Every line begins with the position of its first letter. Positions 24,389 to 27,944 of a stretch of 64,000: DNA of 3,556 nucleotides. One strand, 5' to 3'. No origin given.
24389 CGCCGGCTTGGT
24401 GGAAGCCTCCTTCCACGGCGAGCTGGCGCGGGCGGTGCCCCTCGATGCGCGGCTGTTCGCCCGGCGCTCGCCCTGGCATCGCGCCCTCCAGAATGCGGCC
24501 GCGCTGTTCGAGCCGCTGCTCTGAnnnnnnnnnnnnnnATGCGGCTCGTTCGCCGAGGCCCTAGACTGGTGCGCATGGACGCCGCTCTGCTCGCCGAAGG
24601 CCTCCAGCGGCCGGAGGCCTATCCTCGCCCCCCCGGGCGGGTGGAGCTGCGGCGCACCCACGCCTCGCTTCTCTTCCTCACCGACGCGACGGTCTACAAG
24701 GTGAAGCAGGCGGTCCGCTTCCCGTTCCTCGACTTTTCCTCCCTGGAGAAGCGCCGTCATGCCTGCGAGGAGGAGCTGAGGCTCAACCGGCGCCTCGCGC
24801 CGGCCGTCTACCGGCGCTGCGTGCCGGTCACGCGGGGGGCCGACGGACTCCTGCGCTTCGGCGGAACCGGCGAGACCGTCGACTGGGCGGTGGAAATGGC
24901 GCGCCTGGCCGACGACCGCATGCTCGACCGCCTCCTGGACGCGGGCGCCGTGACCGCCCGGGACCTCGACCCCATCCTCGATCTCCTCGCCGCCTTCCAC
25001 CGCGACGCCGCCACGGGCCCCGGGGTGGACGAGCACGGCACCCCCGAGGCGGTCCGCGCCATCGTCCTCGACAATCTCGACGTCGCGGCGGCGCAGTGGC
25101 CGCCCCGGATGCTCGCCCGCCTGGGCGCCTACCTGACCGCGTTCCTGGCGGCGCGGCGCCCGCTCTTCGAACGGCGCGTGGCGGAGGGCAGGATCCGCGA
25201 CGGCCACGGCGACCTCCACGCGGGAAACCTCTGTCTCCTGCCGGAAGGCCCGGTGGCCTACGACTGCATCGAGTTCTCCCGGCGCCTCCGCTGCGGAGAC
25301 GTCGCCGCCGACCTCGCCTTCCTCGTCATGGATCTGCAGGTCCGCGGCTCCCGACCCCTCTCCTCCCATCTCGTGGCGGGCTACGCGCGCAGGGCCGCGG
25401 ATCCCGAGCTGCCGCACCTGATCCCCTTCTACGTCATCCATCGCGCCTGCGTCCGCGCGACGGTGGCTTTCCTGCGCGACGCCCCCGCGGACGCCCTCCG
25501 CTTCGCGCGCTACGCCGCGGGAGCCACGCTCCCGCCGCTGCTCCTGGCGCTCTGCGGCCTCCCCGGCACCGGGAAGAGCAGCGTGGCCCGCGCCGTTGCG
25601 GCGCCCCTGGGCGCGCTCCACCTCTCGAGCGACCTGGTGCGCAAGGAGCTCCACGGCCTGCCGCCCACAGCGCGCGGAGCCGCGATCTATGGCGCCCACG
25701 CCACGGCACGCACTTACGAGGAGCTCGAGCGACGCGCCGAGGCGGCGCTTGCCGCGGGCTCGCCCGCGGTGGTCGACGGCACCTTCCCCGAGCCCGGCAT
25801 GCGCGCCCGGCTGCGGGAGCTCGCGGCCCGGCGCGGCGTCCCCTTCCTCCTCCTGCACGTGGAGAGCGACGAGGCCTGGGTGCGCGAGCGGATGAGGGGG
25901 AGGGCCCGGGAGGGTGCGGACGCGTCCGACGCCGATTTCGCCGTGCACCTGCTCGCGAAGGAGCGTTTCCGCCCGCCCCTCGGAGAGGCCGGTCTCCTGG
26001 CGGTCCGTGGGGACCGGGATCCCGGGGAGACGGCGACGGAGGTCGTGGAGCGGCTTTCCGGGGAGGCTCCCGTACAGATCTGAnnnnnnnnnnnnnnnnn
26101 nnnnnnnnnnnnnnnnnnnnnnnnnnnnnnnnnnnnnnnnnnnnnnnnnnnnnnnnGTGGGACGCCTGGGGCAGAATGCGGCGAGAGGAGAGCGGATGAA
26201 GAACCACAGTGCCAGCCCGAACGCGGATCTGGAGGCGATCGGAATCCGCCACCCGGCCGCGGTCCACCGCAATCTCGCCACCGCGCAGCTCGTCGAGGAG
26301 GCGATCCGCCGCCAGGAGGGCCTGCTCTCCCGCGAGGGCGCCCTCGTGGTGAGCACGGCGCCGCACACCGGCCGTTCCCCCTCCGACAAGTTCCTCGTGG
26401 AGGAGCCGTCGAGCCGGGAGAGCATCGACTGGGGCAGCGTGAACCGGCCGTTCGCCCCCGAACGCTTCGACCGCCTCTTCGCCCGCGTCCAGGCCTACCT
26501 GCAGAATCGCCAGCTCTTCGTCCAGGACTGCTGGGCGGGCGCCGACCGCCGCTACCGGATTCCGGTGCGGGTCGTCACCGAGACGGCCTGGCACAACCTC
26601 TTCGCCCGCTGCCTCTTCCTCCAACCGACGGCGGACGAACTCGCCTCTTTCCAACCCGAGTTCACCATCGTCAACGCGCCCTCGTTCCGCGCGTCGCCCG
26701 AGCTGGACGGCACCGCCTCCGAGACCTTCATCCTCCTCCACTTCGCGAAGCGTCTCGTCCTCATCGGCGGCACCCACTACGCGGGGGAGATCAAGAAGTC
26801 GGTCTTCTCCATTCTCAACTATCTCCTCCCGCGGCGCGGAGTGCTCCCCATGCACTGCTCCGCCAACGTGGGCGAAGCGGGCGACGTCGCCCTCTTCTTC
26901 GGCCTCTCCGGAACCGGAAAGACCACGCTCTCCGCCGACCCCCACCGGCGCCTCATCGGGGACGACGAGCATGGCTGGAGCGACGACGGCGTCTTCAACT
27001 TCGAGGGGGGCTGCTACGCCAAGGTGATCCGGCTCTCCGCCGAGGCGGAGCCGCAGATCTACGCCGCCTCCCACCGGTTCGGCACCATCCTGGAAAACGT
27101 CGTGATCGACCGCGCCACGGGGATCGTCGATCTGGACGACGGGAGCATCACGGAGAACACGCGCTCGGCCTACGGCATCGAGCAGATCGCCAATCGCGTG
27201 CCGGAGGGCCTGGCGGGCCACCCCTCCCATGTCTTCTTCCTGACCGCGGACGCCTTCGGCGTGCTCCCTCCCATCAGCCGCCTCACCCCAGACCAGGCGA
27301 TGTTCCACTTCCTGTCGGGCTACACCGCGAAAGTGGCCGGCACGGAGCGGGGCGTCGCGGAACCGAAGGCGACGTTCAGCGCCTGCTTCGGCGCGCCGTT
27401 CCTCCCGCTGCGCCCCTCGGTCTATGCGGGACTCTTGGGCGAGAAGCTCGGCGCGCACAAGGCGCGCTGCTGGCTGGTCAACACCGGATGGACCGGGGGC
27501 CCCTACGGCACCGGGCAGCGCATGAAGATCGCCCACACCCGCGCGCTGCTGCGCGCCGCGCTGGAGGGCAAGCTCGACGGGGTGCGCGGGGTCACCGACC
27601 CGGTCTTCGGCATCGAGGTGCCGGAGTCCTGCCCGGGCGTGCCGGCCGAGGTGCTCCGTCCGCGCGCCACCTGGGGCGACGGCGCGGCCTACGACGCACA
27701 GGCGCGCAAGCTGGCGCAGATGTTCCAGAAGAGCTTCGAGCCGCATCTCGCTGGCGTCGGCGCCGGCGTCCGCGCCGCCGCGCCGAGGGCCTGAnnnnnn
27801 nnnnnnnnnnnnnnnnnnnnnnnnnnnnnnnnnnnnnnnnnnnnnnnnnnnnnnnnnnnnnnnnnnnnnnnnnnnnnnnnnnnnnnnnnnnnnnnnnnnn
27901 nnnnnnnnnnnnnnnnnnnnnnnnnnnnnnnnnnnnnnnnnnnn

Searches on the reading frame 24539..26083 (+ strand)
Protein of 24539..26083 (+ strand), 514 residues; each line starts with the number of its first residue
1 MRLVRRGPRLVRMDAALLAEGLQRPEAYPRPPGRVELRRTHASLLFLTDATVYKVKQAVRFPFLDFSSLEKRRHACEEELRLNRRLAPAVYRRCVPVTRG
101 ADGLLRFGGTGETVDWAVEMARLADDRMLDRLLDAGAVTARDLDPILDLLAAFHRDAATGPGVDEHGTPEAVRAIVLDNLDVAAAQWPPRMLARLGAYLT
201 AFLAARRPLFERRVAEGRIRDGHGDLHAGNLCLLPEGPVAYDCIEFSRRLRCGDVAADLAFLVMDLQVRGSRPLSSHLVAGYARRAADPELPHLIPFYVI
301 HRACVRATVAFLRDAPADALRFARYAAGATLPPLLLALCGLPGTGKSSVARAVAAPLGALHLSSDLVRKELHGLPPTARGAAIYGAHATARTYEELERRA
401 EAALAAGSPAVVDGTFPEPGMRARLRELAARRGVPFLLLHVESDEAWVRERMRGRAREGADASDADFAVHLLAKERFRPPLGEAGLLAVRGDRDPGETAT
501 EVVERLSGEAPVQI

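Call 22: search_protein_families(library=pfam, proteins=[window:24539-26083:+], max_evalue=0.0001)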
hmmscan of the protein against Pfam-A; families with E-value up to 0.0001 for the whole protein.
window:24539-26083:+ (514 aa): 2 families
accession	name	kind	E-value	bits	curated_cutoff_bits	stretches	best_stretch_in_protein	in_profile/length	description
PF13671.12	AAA_33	-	4.6e-31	108.5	27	1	335-480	1-143/143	AAA domain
PF13207.12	AAA_17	-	7.8e-07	29.9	27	1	340-462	2-130/136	AAA domain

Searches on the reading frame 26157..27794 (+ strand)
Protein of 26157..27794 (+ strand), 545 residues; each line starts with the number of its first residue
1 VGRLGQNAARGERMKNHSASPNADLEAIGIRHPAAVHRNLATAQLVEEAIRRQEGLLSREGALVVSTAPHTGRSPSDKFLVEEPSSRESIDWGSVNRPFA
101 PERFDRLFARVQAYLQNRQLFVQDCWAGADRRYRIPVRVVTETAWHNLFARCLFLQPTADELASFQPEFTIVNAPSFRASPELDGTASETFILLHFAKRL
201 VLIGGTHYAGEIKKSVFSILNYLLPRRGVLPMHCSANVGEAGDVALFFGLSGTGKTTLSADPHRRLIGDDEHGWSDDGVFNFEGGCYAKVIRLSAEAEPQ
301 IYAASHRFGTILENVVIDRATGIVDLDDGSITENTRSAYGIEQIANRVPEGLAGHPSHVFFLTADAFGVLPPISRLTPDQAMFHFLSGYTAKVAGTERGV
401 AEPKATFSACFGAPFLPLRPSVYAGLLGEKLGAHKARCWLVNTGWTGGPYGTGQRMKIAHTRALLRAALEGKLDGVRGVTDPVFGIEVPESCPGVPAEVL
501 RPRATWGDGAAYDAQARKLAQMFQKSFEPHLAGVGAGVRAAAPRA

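Call 22: search_protein_families(library=pfam, proteins=[window:26157-27794:+], max_evalue=0.0001)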
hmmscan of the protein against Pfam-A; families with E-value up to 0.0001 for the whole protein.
window:26157-27794:+ (545 aa): 1 family
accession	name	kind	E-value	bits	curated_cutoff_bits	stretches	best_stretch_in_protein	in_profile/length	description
PF01293.25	PEPCK_ATP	-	1.3e-222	740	26.5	1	35-498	2-465/465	Phosphoenolpyruvate carboxykinase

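Call 23: find_related_loci(query=window:26157-27794:+, collection=genome_contigs, flank=10000)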
Query window:26157-27794:+ (545 aa) in genome_contigs; peptide patterns used: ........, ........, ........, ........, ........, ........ (x = any residue, [..] = any of these).
600 stretches matched a pattern (row limit reached: there are more); 593 encode a relative of the query (tblastn E <= 1e-3); the best 80 are kept; 80 distinct loci.
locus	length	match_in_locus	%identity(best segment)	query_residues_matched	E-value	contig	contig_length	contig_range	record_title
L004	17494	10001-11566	65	25-545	0e+0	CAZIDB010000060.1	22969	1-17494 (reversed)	MAG TPA_asm: uncultured Melioribacter sp. isolate binchicken_co20_358 genome assembly, contig: NODE_4494_length_22969_co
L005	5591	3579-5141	66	25-545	0e+0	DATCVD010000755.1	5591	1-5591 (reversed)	MAG TPA_asm: Pyrinomonadaceae bacterium isolate SMAG_U7376 k141_59590, whole genome shotgun sequence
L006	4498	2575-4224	63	5-545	0e+0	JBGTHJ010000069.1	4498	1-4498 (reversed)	MAG: Pyrinomonadaceae bacterium isolate JTS-RE236 k141_4243946, whole genome shotgun sequence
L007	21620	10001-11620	63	1-545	0e+0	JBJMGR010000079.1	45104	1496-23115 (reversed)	MAG: Pyrinomonadaceae bacterium isolate H3_18_all_fractions_metab_conc_6_64_56 k255_1041094, whole genome shotgun sequen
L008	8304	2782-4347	65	22-545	0e+0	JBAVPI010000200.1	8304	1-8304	MAG: Pyrinomonadaceae bacterium isolate MFD00676_ilm_asm_bin4 k127_191853, whole genome shotgun sequence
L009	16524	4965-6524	63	24-544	0e+0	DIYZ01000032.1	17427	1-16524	MAG TPA_asm: Chloracidobacterium sp. UBA6041 UBA6041_contig_6071, whole genome shotgun sequence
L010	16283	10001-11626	61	6-544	0e+0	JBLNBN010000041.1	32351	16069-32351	MAG: Chloroflexota bacterium isolate MAG150 PRJNA951521_bin11_renamed_40, whole genome shotgun sequence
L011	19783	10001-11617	62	1-545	0e+0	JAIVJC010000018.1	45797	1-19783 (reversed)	MAG: Acidobacteria bacterium isolate MAG11 MTG11_1098, whole genome shotgun sequence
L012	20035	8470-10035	64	25-545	0e+0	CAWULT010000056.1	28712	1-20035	MAG: uncultured bacterium isolate SRR1514963_concoct_84_1705335390 genome assembly, contig: ERZ11848522.309, whole genom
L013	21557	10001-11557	66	25-544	0e+0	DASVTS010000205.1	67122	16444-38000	MAG TPA_asm: Pyrinomonadaceae bacterium isolate SMAG_U3297 k141_247763, whole genome shotgun sequence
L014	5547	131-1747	61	8-545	0e+0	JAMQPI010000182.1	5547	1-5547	MAG: Pyrinomonadaceae bacterium isolate CH3 k141_615104, whole genome shotgun sequence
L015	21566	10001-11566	64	25-545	0e+0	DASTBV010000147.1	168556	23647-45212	MAG TPA_asm: Vicinamibacterales bacterium isolate SMAG_U775 k141_910635, whole genome shotgun sequence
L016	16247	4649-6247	64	1-538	0e+0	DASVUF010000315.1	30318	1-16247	MAG TPA_asm: Pyrinomonadaceae bacterium isolate SMAG_U3310 k141_522038, whole genome shotgun sequence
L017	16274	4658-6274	62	8-545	0e+0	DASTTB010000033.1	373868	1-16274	MAG TPA_asm: Pyrinomonadaceae bacterium isolate SMAG_U2295 k141_844657, whole genome shotgun sequence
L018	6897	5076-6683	62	10-544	0e+0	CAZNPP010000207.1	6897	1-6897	MAG TPA_asm: uncultured Chloracidobacterium sp. isolate SRP217488_co1_154 genome assembly, contig: NODE_10758_length_689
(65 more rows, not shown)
